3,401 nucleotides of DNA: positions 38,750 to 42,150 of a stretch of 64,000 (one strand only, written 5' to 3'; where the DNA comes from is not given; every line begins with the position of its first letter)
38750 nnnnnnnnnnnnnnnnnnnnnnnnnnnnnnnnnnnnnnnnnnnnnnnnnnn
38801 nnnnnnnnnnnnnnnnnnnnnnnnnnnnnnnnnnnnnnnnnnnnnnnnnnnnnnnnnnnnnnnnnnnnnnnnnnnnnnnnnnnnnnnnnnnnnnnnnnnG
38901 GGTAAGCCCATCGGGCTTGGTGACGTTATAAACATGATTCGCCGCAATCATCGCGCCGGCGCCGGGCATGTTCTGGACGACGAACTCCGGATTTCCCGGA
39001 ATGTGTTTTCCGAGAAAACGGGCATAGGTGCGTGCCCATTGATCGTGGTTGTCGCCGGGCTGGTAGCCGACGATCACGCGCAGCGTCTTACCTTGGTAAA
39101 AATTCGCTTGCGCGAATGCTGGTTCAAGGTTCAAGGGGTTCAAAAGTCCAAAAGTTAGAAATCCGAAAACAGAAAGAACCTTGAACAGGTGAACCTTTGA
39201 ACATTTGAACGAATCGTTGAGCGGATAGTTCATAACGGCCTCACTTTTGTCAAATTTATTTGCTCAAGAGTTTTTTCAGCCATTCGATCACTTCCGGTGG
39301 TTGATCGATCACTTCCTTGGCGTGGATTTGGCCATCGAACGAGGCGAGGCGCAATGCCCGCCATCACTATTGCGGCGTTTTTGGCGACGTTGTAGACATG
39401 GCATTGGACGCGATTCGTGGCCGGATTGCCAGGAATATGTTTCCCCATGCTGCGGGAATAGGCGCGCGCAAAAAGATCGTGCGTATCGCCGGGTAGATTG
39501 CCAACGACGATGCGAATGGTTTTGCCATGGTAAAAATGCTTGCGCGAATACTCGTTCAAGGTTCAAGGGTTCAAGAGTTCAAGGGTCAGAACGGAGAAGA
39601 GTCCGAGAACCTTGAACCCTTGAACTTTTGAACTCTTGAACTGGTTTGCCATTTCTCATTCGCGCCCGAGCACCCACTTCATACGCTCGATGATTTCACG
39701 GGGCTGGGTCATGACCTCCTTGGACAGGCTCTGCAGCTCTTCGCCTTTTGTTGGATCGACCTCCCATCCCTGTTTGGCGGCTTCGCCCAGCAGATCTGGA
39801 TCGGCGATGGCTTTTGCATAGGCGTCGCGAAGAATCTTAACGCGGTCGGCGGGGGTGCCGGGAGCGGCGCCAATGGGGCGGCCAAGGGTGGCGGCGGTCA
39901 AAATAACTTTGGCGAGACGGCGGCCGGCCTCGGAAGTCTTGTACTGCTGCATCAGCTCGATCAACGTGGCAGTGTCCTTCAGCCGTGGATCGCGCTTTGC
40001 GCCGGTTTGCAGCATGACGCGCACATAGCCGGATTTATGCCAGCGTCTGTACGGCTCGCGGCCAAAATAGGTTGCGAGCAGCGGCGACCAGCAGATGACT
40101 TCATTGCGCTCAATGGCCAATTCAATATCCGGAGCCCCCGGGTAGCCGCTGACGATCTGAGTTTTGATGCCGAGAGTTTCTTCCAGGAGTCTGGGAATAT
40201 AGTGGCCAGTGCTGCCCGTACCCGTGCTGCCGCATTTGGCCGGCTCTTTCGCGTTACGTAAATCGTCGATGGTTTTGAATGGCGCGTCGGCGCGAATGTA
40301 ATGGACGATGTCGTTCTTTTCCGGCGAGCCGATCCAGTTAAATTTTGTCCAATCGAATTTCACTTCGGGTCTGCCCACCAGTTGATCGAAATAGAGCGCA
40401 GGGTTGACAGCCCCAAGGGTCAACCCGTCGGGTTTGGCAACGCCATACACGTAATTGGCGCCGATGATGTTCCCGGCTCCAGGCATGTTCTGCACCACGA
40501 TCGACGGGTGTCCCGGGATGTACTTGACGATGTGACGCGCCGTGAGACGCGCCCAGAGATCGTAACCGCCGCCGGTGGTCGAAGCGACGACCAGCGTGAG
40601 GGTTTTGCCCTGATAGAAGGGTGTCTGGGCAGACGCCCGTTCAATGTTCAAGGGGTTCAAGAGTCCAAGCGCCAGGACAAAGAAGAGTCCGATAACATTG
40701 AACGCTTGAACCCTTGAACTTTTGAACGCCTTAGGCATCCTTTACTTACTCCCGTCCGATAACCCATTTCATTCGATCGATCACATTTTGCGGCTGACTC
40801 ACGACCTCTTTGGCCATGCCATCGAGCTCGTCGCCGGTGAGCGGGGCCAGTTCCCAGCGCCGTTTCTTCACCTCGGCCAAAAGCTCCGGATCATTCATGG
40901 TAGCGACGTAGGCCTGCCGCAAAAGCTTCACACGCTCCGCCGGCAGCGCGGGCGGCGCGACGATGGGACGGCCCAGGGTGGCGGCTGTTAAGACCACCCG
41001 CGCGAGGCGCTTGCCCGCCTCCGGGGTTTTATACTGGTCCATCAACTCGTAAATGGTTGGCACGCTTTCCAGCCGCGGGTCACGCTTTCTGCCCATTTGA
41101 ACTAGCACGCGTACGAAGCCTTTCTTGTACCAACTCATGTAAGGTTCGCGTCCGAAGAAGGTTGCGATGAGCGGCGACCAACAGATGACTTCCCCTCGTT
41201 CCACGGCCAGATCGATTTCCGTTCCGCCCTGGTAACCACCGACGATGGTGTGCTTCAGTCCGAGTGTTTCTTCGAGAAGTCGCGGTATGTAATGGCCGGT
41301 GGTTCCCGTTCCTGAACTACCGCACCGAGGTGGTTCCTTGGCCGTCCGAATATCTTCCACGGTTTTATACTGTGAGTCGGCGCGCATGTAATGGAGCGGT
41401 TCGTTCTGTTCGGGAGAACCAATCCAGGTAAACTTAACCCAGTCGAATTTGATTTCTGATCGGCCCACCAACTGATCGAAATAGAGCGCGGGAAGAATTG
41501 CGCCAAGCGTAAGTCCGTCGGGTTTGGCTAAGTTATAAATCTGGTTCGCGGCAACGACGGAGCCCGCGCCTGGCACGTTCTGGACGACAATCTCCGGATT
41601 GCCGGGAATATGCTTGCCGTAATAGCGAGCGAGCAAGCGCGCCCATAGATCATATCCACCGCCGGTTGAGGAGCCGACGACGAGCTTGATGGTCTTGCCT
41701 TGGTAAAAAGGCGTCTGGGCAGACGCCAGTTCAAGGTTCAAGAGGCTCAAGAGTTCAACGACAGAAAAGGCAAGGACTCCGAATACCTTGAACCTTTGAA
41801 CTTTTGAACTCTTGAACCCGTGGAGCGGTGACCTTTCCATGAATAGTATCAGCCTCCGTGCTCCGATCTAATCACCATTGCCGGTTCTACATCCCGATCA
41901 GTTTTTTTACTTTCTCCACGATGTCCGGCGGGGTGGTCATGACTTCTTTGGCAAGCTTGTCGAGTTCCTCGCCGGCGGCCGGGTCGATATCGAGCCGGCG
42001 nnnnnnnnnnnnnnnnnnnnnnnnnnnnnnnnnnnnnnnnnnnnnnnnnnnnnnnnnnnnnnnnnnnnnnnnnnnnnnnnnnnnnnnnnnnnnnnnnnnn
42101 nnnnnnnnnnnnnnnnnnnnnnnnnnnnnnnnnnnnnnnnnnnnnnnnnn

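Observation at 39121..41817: Long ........-type mRNA hairpins are written into the signal-peptide codons of four adjacent TctC genes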

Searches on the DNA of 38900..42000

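Call 49: search_rna_families(source=window, start=38900, end=42000, threshold=evalue, max_evalue=1)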
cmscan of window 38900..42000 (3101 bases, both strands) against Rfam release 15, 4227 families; matches with E-value up to 1: 4.
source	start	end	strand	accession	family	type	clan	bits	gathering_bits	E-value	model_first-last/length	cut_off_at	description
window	39560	39642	+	RF03792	MIR6462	Gene; miRNA;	-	22.9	96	0.72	1-119/119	no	MIR6462 microRNA precursor family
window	39560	39642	+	RF00766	mir-335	Gene; miRNA;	-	22.1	64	0.12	11-72/92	no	mir-335 microRNA precursor family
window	39552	39646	+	RF00696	mir-203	Gene; miRNA;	-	19.7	65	0.49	1-80/80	no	mir-203 microRNA precursor family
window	41732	41834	-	RF00696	mir-203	Gene; miRNA;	-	19.4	65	0.61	1-80/80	no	mir-203 microRNA precursor family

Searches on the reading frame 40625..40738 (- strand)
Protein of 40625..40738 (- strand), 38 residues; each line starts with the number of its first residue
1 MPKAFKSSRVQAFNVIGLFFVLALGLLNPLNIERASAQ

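Call 78: search_protein_representatives(protein=window:40625-40738:-)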
Query: 38 residues. Proteins with E-value up to 0.001 (for the whole library): 15; up to 1e-10: 1; up to 1e-30: 0. The best 15 are listed.
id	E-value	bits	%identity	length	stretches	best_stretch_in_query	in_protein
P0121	8.7e-15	67.4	100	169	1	1-38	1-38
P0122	3.2e-07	44.6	68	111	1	2-38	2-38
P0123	9.9e-07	43.2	71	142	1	1-38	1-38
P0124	1.1e-06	43.1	69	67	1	3-38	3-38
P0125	2.2e-06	42.2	69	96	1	3-38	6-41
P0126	4.8e-06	41.1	70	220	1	2-38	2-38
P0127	1.4e-05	39.7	69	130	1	3-38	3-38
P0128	1.2e-04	36.9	65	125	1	2-38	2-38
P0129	2.1e-04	36.2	71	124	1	4-38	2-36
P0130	3.0e-04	35.7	63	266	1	4-38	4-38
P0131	3.8e-04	35.4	67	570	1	2-37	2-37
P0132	5.7e-04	34.9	61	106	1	3-38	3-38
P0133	5.8e-04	34.9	63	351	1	4-38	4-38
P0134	7.5e-04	34.5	64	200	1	3-38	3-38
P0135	9.7e-04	34.2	67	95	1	3-38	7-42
